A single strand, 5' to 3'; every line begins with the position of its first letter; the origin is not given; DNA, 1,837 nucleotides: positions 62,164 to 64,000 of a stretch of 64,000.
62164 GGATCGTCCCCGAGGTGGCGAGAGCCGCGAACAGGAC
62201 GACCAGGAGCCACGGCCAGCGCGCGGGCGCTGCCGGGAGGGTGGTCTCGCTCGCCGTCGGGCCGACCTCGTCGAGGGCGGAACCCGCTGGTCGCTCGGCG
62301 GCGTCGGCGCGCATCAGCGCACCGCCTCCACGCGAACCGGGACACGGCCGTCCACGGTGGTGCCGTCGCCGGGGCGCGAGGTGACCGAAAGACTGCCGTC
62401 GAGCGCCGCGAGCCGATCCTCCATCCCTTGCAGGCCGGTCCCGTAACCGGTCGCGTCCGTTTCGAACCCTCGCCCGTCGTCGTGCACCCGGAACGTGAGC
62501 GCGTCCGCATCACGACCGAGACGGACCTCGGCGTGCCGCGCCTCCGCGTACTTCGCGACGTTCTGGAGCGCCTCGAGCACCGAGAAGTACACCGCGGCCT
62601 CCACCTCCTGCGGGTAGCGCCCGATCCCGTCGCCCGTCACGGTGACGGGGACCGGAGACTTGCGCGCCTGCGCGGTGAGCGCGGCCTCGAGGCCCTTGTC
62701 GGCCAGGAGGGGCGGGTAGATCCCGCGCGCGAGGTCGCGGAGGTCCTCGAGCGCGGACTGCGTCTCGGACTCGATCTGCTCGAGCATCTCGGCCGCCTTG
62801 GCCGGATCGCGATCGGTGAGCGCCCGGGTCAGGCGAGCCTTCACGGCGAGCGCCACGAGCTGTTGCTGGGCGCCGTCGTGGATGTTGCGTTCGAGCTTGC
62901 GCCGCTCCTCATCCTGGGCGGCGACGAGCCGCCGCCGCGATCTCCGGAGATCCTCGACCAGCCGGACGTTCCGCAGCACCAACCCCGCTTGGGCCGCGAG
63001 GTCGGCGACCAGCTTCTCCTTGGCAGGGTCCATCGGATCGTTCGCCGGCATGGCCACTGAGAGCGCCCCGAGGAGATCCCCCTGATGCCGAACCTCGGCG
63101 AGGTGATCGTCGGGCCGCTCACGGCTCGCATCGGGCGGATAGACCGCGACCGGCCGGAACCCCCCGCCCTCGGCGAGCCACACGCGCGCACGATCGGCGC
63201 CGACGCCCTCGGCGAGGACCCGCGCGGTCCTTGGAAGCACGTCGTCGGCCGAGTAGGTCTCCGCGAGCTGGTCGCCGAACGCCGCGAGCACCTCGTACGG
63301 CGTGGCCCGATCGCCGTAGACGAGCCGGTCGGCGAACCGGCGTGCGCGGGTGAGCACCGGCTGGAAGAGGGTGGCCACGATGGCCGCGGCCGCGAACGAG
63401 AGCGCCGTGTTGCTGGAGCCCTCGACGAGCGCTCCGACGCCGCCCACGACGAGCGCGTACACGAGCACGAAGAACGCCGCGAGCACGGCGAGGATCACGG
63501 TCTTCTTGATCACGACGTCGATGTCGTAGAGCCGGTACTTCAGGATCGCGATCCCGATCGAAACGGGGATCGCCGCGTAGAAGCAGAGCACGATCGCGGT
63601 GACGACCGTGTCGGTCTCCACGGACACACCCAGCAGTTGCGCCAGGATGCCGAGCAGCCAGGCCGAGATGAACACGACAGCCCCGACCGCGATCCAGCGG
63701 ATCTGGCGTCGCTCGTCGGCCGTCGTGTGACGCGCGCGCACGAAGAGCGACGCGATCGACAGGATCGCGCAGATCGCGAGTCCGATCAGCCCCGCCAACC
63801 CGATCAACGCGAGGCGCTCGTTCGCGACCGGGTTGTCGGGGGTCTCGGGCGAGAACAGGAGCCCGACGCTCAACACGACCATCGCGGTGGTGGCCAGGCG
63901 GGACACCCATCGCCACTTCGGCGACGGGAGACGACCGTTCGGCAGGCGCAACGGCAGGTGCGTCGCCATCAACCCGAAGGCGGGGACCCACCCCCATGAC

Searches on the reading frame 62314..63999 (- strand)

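Call 48: search_protein_families(library=pfam, proteins=[window:62314-63999:-], max_evalue=0.0001)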
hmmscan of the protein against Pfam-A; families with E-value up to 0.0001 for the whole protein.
window:62314-63999:- (561 aa): 2 families
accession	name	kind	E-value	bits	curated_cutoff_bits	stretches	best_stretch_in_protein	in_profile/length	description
PF07730.19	HisKA_3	-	3.4e-14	53.6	24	1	365-430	1-66/68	Histidine kinase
PF02518.31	HATPase_c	-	3.6e-10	40.7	26.4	1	471-555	7-109/111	Histidine kinase-, DNA gyrase B-, and HSP90-like ATPase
